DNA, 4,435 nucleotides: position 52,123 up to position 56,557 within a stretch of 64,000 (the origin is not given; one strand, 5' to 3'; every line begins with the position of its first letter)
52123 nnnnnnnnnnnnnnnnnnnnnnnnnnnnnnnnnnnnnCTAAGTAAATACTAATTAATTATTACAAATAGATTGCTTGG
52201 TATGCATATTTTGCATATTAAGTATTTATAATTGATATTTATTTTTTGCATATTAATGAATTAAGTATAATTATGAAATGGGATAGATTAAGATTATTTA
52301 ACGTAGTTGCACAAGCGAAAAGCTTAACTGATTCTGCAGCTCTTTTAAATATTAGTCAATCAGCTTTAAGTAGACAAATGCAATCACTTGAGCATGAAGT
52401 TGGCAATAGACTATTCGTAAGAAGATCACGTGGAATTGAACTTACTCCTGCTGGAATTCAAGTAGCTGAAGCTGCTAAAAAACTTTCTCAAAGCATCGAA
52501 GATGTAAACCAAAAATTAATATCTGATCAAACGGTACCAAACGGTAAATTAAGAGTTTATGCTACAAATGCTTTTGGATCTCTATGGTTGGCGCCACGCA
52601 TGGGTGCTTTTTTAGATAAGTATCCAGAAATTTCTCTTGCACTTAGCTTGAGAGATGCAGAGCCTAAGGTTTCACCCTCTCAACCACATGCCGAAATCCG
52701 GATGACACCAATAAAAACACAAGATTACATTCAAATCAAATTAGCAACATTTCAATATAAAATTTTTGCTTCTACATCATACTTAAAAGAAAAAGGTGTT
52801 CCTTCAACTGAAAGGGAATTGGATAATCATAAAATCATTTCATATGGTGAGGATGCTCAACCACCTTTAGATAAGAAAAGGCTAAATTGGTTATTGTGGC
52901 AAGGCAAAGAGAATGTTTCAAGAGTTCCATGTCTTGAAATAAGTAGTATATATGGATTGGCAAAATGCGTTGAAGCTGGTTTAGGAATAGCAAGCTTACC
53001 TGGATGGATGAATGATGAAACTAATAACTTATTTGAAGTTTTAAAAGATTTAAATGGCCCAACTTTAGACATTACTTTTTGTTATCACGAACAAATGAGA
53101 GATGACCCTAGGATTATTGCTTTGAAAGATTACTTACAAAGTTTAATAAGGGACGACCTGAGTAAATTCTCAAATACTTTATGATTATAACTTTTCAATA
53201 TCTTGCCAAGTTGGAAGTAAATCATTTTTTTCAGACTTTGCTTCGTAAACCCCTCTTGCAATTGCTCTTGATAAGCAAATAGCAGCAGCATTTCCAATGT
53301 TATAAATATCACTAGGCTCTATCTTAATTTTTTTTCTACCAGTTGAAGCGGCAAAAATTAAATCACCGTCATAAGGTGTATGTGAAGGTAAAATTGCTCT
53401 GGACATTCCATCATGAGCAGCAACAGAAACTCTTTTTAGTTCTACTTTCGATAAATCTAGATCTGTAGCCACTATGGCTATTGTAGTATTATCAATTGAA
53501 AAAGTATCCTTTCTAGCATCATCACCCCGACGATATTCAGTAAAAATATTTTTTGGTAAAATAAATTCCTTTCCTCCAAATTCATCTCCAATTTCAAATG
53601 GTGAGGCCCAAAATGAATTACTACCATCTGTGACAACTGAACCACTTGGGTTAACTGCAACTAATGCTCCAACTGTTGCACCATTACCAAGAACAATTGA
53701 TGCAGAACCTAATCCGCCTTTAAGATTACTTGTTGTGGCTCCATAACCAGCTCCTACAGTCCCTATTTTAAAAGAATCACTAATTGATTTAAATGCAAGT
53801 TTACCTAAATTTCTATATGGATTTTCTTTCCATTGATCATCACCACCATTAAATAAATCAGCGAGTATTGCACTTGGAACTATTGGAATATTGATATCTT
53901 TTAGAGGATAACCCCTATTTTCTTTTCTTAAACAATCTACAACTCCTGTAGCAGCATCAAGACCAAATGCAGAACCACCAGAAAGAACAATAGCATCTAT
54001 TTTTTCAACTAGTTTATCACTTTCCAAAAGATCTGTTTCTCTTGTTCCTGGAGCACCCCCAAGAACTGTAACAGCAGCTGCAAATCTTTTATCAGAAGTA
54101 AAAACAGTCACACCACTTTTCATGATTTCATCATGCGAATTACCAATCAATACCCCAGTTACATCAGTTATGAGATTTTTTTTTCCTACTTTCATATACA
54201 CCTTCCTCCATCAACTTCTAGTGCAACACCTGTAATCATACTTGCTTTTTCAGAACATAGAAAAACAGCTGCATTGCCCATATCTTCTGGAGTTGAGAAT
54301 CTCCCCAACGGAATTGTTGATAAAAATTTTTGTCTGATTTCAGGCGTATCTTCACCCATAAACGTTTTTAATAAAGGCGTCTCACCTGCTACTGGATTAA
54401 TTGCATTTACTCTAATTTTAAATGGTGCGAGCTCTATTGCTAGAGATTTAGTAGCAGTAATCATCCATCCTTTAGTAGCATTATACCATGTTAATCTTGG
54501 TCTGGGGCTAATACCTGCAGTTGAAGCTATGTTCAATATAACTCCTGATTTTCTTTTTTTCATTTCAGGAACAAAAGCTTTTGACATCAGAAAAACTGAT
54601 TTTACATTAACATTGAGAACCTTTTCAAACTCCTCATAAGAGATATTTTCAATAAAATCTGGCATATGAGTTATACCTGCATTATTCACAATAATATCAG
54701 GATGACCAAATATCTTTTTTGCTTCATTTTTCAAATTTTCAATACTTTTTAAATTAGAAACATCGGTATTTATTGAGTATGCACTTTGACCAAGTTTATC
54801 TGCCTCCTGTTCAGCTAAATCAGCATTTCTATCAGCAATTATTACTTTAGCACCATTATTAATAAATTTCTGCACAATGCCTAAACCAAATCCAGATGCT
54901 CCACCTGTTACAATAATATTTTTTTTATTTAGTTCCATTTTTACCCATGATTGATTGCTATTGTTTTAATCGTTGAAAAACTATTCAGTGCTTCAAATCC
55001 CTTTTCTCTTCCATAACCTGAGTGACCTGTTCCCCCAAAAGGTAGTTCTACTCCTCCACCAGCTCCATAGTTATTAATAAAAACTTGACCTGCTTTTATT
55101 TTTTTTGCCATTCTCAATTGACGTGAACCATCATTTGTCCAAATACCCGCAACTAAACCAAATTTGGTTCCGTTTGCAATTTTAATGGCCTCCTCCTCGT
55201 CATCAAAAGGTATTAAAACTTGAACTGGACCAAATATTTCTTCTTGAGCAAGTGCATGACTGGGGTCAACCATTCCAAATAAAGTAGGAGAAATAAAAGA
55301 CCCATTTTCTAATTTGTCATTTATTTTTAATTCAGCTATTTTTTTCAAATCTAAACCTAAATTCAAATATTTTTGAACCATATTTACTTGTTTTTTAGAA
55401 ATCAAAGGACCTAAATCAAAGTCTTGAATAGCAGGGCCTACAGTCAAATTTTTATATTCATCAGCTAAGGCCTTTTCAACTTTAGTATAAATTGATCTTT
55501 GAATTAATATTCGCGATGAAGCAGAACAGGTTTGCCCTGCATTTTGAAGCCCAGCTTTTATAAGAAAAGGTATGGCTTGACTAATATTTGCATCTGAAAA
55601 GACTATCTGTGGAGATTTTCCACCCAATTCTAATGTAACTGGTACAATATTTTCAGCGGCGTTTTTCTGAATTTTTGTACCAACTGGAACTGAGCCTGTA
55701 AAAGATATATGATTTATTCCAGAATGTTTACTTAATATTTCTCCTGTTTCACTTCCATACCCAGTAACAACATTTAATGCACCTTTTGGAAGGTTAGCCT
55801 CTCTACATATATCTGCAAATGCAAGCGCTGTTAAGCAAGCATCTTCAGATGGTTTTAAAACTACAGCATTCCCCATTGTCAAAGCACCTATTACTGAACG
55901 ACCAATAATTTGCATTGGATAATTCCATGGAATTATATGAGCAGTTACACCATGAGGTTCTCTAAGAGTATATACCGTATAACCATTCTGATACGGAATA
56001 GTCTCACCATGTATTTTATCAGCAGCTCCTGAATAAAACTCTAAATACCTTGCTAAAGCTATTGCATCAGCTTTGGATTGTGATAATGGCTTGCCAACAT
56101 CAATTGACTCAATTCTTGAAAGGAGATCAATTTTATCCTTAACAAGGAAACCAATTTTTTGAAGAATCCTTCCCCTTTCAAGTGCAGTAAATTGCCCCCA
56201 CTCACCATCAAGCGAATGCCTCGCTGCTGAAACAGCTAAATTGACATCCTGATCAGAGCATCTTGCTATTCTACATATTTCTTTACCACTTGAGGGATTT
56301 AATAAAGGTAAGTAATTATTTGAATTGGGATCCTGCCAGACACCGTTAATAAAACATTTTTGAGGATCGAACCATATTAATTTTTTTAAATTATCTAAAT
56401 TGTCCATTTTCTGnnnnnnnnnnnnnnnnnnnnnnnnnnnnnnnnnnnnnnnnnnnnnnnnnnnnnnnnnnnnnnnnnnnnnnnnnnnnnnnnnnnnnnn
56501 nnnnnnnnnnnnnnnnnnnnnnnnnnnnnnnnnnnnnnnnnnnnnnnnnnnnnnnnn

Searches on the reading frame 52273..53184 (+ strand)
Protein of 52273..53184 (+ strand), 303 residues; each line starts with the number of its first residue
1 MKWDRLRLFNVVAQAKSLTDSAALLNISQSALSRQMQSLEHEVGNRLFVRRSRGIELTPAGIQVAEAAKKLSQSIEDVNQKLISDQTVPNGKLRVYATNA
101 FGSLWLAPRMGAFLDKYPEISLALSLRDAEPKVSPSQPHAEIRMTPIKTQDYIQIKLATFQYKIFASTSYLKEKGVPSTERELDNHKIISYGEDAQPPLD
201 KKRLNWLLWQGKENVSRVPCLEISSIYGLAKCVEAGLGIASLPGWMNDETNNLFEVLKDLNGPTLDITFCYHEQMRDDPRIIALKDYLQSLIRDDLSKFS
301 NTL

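Call 69: search_protein_families(library=pfam, proteins=[window:52273-53184:+], max_evalue=0.00001)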
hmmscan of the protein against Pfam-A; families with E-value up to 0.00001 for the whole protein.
window:52273-53184:+ (303 aa): 2 families
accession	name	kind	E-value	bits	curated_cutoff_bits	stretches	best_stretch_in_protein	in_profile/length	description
PF03466.25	LysR_substrate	-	7.9e-22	78.1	28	1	89-290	4-206/209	LysR substrate binding domain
PF00126.33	HTH_1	-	1.7e-19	70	26.6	1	3-61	1-59/60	Bacterial regulatory helix-turn-helix protein, lysR family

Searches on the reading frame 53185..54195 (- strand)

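Call 21: search_protein_families(library=pfam, proteins=[window:53185-54195:-], max_evalue=0.00001)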
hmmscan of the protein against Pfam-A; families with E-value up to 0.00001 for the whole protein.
window:53185-54195:- (336 aa): 1 family
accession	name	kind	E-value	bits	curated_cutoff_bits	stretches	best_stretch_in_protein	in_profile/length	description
PF03576.19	Peptidase_S58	-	1.8e-53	182.5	23.9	1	7-321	1-298/307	Peptidase family S58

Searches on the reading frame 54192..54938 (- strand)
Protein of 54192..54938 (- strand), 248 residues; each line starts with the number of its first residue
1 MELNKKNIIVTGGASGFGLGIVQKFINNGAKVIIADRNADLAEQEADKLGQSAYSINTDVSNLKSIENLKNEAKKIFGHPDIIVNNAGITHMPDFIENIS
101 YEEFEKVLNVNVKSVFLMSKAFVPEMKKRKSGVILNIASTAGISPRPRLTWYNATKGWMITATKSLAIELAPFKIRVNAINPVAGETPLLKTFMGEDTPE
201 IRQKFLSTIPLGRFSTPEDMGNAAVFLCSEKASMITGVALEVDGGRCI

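Call 69: search_protein_families(library=pfam, proteins=[window:54192-54938:-], max_evalue=0.00001)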
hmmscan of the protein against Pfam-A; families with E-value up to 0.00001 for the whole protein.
window:54192-54938:- (248 aa): 4 families
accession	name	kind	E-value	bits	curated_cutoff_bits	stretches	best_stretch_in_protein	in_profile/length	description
PF13561.12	adh_short_C2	-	1.9e-58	198.3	27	1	14-245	3-234/236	Enoyl-(Acyl carrier protein) reductase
PF00106.31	adh_short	-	1.6e-50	171.7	26.6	1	6-192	1-189/195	short chain dehydrogenase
PF08659.16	KR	-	1.4e-08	35.4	22.6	1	8-158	3-155/180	KR domain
PF23441.1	SDR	-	2.9e-06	27.3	27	1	4-245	6-254/258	SDR-like rossmann domain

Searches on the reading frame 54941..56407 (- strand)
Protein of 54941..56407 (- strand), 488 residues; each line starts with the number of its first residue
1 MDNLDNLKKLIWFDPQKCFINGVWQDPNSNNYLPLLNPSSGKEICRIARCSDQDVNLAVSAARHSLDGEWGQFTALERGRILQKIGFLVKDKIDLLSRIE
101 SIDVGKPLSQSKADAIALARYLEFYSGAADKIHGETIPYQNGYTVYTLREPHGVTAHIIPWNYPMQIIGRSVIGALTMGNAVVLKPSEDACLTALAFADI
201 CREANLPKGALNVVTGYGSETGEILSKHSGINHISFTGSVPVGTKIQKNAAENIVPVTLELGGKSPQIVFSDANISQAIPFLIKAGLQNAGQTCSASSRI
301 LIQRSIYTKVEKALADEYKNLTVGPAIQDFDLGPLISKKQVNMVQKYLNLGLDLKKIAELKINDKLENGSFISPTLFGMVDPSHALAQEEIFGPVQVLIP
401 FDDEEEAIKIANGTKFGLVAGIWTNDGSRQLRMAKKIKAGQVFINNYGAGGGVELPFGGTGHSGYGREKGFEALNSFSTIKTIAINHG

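Call 21: search_protein_families(library=pfam, proteins=[window:54941-56407:-], max_evalue=0.00001)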
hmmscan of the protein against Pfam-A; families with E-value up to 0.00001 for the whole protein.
window:54941-56407:- (488 aa): 1 family
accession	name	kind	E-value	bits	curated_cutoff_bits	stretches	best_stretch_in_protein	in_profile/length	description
PF00171.27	Aldedh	-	3.5e-151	504.3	23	1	24-483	1-461/461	Aldehyde dehydrogenase family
